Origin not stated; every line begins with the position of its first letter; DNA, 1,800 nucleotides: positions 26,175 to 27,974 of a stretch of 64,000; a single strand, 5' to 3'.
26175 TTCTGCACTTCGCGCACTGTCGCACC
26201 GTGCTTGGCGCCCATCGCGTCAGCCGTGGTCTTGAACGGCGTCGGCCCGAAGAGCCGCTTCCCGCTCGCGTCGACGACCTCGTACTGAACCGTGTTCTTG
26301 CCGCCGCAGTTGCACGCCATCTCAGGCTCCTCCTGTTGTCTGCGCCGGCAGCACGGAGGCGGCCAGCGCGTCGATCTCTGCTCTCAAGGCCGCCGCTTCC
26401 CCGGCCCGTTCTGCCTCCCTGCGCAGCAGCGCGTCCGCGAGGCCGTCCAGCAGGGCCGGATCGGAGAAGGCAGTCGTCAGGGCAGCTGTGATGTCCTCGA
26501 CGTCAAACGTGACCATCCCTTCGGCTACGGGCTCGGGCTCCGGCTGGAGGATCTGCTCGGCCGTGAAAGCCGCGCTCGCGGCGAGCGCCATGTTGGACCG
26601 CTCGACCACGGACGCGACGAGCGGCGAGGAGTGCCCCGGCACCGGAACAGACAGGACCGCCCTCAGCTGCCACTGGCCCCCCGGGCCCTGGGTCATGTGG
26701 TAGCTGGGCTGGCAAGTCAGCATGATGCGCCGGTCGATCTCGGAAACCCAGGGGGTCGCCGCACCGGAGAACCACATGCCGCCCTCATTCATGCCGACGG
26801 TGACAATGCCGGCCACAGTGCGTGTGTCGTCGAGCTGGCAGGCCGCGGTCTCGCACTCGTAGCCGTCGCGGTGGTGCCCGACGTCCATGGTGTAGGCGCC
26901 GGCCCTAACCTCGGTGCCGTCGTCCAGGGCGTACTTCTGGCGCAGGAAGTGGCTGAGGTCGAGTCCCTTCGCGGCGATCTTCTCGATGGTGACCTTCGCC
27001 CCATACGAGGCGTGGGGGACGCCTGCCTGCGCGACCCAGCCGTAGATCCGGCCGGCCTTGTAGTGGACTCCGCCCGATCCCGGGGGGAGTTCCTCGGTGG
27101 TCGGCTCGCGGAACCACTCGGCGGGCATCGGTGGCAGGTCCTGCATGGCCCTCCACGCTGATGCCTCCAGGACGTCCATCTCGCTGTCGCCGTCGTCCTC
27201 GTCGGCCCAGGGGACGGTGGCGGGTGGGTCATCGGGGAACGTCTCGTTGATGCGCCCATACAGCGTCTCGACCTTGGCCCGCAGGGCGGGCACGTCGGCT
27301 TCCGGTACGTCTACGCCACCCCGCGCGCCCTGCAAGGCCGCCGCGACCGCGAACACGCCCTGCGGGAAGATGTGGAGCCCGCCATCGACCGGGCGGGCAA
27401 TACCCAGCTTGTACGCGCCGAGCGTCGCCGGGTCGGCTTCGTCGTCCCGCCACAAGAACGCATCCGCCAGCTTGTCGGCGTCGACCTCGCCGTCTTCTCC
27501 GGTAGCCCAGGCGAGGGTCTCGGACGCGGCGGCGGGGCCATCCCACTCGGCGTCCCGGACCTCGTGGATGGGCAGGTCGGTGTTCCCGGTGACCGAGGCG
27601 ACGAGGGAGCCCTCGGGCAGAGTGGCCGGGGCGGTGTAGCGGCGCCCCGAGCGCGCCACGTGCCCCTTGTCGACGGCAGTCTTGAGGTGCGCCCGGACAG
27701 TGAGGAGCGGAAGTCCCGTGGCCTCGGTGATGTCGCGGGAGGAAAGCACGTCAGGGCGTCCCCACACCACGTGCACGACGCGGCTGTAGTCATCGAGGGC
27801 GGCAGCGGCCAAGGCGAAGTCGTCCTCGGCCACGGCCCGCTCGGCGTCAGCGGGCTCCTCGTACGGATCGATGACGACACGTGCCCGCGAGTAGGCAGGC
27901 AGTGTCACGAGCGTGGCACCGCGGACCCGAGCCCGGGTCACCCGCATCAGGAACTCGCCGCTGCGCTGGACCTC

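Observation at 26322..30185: Head polyprotein of about 1290 aa fusing MuF, a 2H-phosphoesterase-like domain, a prohead protease and a wHTH-like segment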

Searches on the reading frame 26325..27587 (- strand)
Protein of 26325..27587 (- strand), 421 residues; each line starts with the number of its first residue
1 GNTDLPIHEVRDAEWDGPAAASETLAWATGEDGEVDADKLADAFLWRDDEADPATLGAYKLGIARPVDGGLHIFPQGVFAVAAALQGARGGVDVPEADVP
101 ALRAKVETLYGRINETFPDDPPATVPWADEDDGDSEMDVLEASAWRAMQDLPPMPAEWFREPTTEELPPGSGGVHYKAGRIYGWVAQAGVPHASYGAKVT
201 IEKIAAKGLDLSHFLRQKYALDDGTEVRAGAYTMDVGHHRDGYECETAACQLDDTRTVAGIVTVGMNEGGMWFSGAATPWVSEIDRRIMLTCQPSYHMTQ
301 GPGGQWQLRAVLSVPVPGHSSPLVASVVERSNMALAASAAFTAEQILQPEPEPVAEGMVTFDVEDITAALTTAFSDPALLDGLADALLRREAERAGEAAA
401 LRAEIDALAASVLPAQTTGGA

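Call 59: predict_structure(alignment_id=A5)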
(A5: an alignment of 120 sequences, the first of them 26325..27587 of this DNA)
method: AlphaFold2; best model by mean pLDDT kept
length: 421 residues; sequences in the alignment: 120
mean_pLDDT: 84.0   pTM: 0.53
mean pLDDT of the five models: 84.0, 84.0, 83.7, 82.3, 82.3
residues with pLDDT >= 90: 233; 70-90: 99; 50-70: 59; < 50: 30
segments of 3 or more residues with pLDDT < 50: 319-326, 348-353, 356-358, 418-421
pLDDT, mean of each block of 10 residues (from residue 1): 97 97 98 98 98 98 98 98 89 95 97 98 87 53 71 96 96 92 95 89 96 92 96 74 53 68 97 94 84 88 92 71 47 53 51 49 81 89 88 88 88 60 43
secondary structure, 60 per line:
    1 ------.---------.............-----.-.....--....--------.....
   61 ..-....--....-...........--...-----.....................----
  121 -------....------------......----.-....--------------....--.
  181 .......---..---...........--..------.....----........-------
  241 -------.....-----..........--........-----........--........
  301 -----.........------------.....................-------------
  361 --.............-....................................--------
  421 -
elements in order: H17-28 H37-41 E44-47 E59-62 E64-67 E70-73 H75-85 H96-116 H128-131 H144-149 H156-159 E174-177 E180-187 E196-200 H201-206 E217-221 E226-233 H248-252 E258-267 E270-277 H283-290 E293-300 E306-314 H327-347 H363-375 H377-412

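Call 61: fold_search(model_id=the predicted structure, library=pdb)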
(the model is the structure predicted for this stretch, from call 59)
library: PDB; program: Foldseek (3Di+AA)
matches with E <= 10: 168; with E <= 0.001: 0
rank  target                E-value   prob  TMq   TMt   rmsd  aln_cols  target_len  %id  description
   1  5iy6_T                6.2e-02  0.14  0.09  0.14  24.7       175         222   10  Human holo-PIC in the closed state (released 2016-05-18)
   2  7edx_T                2.6e-01  0.06  0.08  0.19  12.0       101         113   11  p53-bound TFIID-based core PIC on HDM2 promoter (released 2021-05-05)
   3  2g0q_MODEL_1_A        5.1e-01  0.07  0.08  0.16  16.8       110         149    4  Solution structure of At5g39720.1 from Arabidopsis thaliana (released 2006-02-28)
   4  6o9l_T                5.7e-01  0.08  0.10  0.15  22.2       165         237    9  Human holo-PIC in the closed state (released 2019-05-29)
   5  6n8k_v                6.5e-01  0.03  0.08  0.11  14.8        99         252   14  Cryo-EM structure of early cytoplasmic-immediate (ECI) pre-60S ribosomal subunit (released 2019-03-13)
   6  7eg9_T                7.3e-01  0.04  0.07  0.20  12.0        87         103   10  TFIID-based intermediate PIC on SCP promoter (released 2021-05-05)
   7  2jqv_MODEL_1_A        8.2e-01  0.08  0.12  0.23  14.0       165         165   12  Solution structure At3g28950.1 from Arabidopsis thaliana (released 2007-08-14)
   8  3n2o_A                8.2e-01  0.03  0.09  0.08  19.3       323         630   10  X-ray crystal structure of arginine decarboxylase complexed with Arginine from Vibrio vulnificus (released 2010-06-09)
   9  6n8l_v                8.2e-01  0.03  0.08  0.09  14.4       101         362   15  Cryo-EM structure of early cytoplasmic-late (ECL) pre-60S ribosomal subunit (released 2019-03-13)
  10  4n6r_B                1.1e+00  0.01  0.06  0.10  20.7       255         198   14  Crystal structure of VosA-VelB-complex (released 2014-01-22)
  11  7z34_v                1.3e+00  0.03  0.08  0.11  13.0        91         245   11  Structure of pre-60S particle bound to DRG1(AFG2). (released 2022-09-21)
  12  8iyq_A                1.4e+00  0.01  0.09  0.05  23.5       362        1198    8  Structure of CbCas9 bound to 20-nucleotide complementary DNA substrate (released 2024-06-05)
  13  9wjr_G                1.5e+00  0.01  0.07  0.08  25.0       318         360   12  Cryo-EM structure of the L. garvieae Man-PTS (released 2025-11-12)
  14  3n2o_B                1.6e+00  0.02  0.11  0.09  17.3       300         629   10  X-ray crystal structure of arginine decarboxylase complexed with Arginine from Vibrio vulnificus (released 2010-06-09)
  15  9bhw_C                1.7e+00  0.05  0.10  0.13  17.8       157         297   10  Septin Tetrameric Complex SEPT7/SEPT9 of Ciona intestinalis by Cryo-EM (released 2024-07-10)
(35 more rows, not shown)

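Call 63: fold_search(model_id=the predicted structure, library=viral)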
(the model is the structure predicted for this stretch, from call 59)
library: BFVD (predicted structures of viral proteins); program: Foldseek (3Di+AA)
matches with E <= 10: 356; with E <= 0.001: 19
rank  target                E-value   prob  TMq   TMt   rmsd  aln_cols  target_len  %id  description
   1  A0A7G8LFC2            9.5e-14  1.00  0.32  0.12  25.4       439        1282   19  (no name in the UniProt tables at hand)
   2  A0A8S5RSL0            2.3e-12  1.00  0.33  0.28  23.2       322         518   23  Minor head component F [Siphoviridae sp. ctZF426]
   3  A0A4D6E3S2            1.7e-11  1.00  0.32  0.40  18.1       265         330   23  Capsid maturation protease [Gordonia phage GodonK]
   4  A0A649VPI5            2.1e-11  1.00  0.35  0.18  11.8       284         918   24  RNA ligase [Gordonia phage MelBins]
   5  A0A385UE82            2.6e-11  1.00  0.32  0.14  22.7       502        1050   18  Capsid morphogenesis protein [Microbacterium phage OneinaGillian]
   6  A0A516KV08            2.7e-11  1.00  0.31  0.25  20.8       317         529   23  Capsid maturation protease [Microbacterium phage FuzzBuster]
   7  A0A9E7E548            3.1e-11  1.00  0.33  0.14  13.4       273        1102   23  RNA ligase [Gordonia phage Tardus]
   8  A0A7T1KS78            8.0e-11  1.00  0.35  0.27  17.2       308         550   21  RNA ligase [Gordonia phage Lilbeanie]
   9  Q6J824                1.5e-10  1.00  0.30  0.27  23.6       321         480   23  Pas7 [Actinoplanes phage phiAsp2]
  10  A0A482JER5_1          2.7e-10  1.00  0.35  0.19  14.8       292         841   22  (no name in the UniProt tables at hand)
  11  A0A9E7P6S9            3.0e-10  1.00  0.29  0.15  24.5       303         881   18  (no name in the UniProt tables at hand)
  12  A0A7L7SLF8            5.2e-10  1.00  0.36  0.41  14.0       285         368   21  Capsid maturation protease [Gordonia phage Clown]
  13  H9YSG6                3.0e-09  1.00  0.24  0.18  10.3       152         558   34  (no name in the UniProt tables at hand)
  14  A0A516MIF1            6.9e-09  1.00  0.25  0.23   7.8       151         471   32  (no name in the UniProt tables at hand)
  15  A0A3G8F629            3.5e-05  0.98  0.19  0.18  26.9       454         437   13  (no name in the UniProt tables at hand)
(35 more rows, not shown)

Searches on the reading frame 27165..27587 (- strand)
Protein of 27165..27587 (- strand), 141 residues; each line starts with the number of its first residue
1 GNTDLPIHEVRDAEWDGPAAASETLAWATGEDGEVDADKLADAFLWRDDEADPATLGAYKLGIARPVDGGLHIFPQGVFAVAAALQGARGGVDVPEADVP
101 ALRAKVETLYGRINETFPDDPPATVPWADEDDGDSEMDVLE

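Call 58: search_protein_families(library=pfam, proteins=[window:27165-27587:-], max_evalue=1)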
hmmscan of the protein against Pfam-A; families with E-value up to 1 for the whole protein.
window:27165-27587:- (141 aa): 0 families

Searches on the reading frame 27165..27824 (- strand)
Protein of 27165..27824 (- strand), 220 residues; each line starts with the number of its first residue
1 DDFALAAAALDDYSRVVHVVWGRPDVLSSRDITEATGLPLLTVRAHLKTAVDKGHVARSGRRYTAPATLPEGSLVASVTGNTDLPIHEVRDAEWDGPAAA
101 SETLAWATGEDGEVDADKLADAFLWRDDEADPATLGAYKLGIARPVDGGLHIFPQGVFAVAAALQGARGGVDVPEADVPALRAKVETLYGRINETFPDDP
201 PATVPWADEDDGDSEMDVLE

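Call 37: search_protein_families(library=ncbifam, proteins=[window:27165-27824:-], max_evalue=10)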
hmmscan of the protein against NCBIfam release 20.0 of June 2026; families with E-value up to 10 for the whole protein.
window:27165-27824:- (220 aa): 1 family
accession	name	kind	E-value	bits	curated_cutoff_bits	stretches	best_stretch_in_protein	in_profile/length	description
TIGR02431.1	pcaR_pcaU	subfamily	0.21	10.8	284.75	1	27-64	25-62/248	beta-ketoadipate pathway transcriptional regulators, PcaR/PcaU/PobR family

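Call 38: search_protein_families(library=phrogs, proteins=[window:27165-27824:-], max_evalue=1)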
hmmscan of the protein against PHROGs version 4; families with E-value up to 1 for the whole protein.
window:27165-27824:- (220 aa): 3 families
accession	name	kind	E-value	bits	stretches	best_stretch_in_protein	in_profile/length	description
phrog_1687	-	transcription regulation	0.043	14.8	1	28-62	82-116/162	MarR family transcrition regulator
phrog_1123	-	unknown function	0.091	13.6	1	15-63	34-83/112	-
phrog_19053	-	unknown function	0.57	10.7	1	15-76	7-64/246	-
